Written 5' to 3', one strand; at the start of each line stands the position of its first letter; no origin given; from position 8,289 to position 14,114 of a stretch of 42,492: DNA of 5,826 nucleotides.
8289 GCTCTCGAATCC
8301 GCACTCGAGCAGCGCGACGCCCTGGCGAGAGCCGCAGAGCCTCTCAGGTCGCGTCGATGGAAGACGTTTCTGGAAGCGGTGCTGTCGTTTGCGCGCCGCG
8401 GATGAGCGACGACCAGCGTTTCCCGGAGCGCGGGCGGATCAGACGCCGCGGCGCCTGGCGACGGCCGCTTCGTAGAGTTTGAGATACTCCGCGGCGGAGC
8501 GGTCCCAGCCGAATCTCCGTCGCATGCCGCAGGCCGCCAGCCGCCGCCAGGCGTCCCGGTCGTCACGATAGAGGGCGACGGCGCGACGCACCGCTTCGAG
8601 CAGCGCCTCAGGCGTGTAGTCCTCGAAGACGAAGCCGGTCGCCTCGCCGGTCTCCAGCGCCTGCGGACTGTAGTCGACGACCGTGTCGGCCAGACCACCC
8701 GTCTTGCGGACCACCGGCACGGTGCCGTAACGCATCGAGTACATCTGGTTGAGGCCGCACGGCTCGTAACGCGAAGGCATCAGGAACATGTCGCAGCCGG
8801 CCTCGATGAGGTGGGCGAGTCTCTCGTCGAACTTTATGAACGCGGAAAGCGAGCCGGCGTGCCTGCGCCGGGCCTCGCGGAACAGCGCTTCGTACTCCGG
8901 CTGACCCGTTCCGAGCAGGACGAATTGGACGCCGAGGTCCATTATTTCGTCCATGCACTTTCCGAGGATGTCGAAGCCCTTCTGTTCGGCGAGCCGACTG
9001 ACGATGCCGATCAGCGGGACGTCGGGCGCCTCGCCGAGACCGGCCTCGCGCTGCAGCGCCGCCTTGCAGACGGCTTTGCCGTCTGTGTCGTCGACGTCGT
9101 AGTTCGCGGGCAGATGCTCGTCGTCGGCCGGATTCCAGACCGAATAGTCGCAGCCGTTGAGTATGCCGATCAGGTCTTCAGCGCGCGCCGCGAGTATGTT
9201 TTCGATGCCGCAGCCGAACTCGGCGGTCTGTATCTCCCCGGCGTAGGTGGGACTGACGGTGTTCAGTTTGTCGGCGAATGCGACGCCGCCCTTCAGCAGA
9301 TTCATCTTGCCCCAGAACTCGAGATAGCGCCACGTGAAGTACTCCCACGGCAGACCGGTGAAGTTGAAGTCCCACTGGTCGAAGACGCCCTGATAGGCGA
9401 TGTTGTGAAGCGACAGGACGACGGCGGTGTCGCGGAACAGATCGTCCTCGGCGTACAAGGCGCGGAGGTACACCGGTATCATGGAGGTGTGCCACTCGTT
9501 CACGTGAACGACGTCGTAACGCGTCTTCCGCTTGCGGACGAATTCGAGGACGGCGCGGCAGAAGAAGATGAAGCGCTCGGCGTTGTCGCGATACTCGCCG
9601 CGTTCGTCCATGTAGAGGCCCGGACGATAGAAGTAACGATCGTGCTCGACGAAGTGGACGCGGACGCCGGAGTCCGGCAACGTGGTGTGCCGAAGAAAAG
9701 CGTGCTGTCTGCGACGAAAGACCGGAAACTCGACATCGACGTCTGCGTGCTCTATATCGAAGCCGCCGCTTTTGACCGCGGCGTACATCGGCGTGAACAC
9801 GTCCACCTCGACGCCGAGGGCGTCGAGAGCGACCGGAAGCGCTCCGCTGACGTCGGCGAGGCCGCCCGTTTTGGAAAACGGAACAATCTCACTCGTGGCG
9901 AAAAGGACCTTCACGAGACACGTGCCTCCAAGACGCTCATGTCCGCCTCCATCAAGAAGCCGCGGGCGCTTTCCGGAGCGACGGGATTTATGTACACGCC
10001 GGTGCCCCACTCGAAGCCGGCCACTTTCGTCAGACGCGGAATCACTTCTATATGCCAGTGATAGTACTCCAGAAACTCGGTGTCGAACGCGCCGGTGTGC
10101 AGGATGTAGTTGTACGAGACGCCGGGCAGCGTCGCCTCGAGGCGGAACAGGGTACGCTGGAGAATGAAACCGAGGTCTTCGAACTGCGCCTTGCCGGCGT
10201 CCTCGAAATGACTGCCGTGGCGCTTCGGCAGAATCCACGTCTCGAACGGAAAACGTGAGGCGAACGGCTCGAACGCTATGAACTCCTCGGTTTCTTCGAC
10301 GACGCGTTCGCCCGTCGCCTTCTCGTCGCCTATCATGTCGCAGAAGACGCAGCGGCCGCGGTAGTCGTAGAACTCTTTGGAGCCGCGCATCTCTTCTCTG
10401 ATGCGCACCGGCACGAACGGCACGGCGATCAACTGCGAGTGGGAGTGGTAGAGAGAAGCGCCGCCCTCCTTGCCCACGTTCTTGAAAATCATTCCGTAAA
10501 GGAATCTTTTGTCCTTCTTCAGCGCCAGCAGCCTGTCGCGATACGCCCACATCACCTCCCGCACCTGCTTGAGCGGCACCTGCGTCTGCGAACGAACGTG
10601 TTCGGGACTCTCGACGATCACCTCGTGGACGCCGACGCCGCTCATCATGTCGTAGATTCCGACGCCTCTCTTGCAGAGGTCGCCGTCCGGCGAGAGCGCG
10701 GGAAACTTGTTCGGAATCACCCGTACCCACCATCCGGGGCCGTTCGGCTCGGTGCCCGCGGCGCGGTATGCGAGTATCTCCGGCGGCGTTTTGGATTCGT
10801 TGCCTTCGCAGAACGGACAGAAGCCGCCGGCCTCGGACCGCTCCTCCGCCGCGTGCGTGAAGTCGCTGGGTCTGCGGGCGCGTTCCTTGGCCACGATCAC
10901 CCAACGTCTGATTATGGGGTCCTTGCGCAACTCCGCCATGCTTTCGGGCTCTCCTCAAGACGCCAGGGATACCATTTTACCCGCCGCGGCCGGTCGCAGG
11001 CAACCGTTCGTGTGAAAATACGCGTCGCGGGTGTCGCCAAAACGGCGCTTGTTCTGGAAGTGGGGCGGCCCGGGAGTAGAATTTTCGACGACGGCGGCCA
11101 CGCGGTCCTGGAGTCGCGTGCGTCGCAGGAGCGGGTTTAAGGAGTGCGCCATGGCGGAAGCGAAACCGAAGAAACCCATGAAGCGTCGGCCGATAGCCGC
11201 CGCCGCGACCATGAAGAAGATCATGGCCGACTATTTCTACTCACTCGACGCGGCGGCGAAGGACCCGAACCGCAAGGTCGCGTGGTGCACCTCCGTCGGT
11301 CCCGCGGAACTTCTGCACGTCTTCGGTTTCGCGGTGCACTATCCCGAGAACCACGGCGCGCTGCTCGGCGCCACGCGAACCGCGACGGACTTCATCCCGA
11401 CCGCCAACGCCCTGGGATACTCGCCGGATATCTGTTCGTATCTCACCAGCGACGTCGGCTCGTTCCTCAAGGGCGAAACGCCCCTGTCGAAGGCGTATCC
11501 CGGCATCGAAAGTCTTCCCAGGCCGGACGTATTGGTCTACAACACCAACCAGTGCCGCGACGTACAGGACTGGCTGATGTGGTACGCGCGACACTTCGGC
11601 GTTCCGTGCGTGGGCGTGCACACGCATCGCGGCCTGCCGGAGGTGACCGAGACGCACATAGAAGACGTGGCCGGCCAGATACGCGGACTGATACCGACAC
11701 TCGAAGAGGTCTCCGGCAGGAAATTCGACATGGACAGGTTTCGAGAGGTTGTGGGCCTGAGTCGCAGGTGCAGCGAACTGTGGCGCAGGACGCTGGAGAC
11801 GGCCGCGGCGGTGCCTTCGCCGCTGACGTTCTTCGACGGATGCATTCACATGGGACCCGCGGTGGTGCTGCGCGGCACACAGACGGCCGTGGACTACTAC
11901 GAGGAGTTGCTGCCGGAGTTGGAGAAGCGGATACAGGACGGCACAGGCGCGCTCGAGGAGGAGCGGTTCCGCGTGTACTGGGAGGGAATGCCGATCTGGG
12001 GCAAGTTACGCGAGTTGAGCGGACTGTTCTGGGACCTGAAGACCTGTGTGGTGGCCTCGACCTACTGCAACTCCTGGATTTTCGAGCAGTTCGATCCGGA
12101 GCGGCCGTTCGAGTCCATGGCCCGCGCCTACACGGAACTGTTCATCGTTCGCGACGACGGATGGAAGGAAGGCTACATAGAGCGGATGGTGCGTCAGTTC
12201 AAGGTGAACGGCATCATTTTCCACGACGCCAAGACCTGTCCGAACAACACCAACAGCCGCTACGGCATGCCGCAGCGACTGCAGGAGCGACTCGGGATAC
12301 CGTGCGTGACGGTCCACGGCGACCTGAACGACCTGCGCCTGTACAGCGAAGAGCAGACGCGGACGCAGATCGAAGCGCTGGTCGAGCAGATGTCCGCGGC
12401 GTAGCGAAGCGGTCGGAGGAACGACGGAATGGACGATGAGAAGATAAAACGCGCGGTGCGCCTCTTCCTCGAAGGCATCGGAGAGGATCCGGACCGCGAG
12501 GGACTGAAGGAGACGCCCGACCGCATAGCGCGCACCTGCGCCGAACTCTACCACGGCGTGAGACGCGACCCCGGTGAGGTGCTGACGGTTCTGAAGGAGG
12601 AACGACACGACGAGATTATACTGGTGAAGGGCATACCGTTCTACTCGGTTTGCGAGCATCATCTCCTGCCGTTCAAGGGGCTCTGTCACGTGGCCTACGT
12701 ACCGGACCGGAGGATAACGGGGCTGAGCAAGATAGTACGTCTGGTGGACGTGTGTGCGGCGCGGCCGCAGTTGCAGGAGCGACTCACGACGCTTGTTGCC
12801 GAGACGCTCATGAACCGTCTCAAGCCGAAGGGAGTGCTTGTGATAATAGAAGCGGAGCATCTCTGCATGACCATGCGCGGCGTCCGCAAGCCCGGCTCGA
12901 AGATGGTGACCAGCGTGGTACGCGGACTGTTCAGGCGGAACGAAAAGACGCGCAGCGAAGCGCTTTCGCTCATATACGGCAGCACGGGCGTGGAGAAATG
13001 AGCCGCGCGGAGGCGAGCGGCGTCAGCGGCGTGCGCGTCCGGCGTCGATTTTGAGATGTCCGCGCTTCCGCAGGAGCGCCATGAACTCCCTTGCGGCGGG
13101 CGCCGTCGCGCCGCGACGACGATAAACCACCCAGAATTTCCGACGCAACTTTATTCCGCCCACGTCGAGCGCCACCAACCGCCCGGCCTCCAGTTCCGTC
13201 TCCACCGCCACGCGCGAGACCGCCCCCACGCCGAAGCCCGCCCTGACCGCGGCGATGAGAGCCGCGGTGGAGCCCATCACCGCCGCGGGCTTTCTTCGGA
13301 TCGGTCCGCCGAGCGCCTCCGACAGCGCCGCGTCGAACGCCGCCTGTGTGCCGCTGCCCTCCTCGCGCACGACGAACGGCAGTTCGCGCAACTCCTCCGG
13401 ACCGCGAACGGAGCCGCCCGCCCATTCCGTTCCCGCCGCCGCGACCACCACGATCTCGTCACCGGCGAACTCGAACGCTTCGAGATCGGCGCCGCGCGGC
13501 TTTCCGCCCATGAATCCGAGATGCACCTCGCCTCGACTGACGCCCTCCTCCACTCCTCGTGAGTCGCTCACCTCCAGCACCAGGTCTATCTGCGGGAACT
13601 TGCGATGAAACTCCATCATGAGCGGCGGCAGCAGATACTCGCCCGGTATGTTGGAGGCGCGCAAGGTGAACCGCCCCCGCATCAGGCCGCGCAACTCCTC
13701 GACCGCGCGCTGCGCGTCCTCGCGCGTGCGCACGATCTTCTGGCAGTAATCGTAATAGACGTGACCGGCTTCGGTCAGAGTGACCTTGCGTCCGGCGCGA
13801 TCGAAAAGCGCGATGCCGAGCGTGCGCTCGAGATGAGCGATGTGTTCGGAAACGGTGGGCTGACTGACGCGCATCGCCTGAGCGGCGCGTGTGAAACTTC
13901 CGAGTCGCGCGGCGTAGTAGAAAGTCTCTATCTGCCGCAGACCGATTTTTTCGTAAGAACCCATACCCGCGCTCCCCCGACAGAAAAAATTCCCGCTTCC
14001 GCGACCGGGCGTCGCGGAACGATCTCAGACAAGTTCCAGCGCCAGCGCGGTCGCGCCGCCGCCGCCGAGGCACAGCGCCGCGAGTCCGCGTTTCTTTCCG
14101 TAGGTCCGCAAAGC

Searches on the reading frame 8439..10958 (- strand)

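Call 97: search_protein_families(library=pfam, proteins=[window:8439-10958:-], max_evalue=0.001)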
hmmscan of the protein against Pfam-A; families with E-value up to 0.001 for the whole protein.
window:8439-10958:- (839 aa): 4 families
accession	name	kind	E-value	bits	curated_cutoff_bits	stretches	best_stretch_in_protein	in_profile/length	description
PF08323.17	Glyco_transf_5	-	2.9e-81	273.1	22.7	1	350-590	1-238/239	Starch synthase catalytic domain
PF00534.26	Glycos_transf_1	-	6.6e-18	65.3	26.4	1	642-804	10-165/172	Glycosyl transferases group 1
PF13692.12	Glyco_trans_1_4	-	6e-12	46.5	27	1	648-793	2-139/142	Glycosyl transferases group 1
PF13439.12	Glyco_transf_4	-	9.4e-05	22.9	28.5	1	457-576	51-148/170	Glycosyltransferase Family 4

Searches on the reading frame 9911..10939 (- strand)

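Call 8: search_protein_families(library=pfam, proteins=[window:9911-10939:-], max_evalue=0.001)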
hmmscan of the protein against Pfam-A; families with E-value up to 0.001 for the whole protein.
window:9911-10939:- (342 aa): 5 families
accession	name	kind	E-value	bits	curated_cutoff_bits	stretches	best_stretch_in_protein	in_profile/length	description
PF01087.27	GalP_UDP_transf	-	9.2e-12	46.2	22.1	1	5-177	15-184/184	Galactose-1-phosphate uridyl transferase, N-terminal domain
PF16268.10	DUF4921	-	1.3e-11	44.5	28.5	1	142-329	217-393/425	Domain of unknown function (DUF4921)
PF02744.22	GalP_UDP_tr_C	-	1.8e-08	34.7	29.2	1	189-299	7-119/165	Galactose-1-phosphate uridyl transferase, C-terminal domain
PF01230.28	HIT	-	9e-06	26.7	21.5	0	211-297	6-92/98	HIT domain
PF16285.10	DUF4931_N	-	0.00032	21.2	24.1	0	107-172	55-120/124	Domain of unknown function (DUF4931) N-terminal domain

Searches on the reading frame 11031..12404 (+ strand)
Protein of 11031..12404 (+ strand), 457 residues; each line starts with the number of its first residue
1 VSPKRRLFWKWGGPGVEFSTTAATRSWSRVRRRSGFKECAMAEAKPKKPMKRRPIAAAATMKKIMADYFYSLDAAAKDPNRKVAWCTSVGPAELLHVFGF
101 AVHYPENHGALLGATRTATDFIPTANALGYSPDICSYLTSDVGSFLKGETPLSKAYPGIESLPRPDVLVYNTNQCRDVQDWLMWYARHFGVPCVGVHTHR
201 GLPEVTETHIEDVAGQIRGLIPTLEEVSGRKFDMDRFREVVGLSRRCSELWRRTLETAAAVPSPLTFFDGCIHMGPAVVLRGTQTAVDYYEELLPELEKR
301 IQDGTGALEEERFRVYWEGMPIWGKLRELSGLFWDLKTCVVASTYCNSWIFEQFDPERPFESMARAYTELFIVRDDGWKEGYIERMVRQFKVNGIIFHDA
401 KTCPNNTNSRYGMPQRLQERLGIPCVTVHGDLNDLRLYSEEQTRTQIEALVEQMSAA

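Call 8: search_protein_families(library=pfam, proteins=[window:11031-12404:+], max_evalue=0.001)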
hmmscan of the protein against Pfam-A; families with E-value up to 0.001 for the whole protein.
window:11031-12404:+ (457 aa): 1 family
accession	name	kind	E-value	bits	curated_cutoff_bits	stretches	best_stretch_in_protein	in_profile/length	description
PF06050.19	HGD-D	-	4.3e-65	221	28.4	1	89-454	3-342/342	2-hydroxyglutaryl-CoA dehydratase, D-component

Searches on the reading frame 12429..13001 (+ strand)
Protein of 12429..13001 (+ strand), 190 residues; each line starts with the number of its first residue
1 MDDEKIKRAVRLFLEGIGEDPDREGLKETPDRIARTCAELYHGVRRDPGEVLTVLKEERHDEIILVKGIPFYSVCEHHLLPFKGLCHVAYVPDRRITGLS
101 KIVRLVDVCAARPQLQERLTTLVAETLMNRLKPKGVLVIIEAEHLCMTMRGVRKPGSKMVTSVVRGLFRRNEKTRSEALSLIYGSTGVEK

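Call 8: search_protein_families(library=pfam, proteins=[window:12429-13001:+], max_evalue=0.001)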
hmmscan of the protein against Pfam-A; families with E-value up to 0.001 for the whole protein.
window:12429-13001:+ (190 aa): 1 family
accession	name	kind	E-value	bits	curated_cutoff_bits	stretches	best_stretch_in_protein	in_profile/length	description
PF01227.27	GTP_cyclohydroI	-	1.7e-71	239.8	27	1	6-182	1-178/179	GTP cyclohydrolase I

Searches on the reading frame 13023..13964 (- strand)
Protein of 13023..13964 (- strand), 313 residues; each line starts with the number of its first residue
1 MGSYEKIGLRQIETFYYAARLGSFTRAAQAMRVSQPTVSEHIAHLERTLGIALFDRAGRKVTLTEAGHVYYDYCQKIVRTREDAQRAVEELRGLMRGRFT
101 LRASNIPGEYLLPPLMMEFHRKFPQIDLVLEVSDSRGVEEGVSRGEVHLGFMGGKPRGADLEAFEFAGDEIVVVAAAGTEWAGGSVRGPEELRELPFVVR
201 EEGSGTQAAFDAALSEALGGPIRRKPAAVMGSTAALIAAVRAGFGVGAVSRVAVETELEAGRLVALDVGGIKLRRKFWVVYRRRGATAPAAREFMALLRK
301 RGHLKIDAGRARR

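Call 8: search_protein_families(library=pfam, proteins=[window:13023-13964:-], max_evalue=0.001)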
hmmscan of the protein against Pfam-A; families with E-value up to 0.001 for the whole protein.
window:13023-13964:- (313 aa): 3 families
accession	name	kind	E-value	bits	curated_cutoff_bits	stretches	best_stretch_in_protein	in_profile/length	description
PF03466.25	LysR_substrate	-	1e-48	165.9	28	1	93-301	2-207/209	LysR substrate binding domain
PF00126.33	HTH_1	-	3.4e-22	78.6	26.6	1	9-68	1-60/60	Bacterial regulatory helix-turn-helix protein, lysR family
PF12727.12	PBP_like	-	0.00016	21.3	27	1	166-260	66-160/193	PBP superfamily domain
